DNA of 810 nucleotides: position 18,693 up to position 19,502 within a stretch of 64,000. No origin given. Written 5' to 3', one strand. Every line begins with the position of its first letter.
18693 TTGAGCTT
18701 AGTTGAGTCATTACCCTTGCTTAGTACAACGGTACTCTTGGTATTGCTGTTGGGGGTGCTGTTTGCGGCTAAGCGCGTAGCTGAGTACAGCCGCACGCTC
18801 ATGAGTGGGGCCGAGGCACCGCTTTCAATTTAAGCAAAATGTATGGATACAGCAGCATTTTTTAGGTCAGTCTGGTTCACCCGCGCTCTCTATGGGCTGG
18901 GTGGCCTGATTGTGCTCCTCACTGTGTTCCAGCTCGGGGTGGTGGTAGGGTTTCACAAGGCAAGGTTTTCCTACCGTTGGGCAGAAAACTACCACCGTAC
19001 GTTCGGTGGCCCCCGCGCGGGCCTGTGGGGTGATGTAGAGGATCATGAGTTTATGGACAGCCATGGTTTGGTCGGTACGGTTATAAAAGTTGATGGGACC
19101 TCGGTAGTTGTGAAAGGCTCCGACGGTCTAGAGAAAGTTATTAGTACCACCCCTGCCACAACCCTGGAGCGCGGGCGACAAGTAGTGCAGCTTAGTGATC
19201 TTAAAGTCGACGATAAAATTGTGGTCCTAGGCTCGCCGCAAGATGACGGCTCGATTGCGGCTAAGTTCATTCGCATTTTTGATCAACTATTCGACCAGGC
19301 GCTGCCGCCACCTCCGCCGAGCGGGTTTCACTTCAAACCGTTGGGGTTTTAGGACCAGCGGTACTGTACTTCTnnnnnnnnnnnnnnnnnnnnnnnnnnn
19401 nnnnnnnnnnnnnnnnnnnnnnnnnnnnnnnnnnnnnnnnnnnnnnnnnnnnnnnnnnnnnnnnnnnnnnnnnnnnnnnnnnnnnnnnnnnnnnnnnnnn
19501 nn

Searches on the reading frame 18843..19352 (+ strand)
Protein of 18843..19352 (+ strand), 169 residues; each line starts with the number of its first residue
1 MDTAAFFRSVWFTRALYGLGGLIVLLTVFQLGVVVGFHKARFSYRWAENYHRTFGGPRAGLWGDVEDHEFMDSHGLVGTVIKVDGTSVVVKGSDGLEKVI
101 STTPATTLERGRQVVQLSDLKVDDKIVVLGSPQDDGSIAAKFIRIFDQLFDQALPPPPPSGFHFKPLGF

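Call 57: search_protein_families(library=pfam, max_evalue=0.001, proteins=[window:18843-19352:+])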
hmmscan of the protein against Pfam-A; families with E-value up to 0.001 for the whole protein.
window:18843-19352:+ (169 aa): 1 family
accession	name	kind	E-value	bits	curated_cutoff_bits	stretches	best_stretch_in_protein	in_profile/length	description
PF18914.6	DUF5666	-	4.9e-05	24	27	1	78-143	2-59/60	Domain of unknown function (DUF5666)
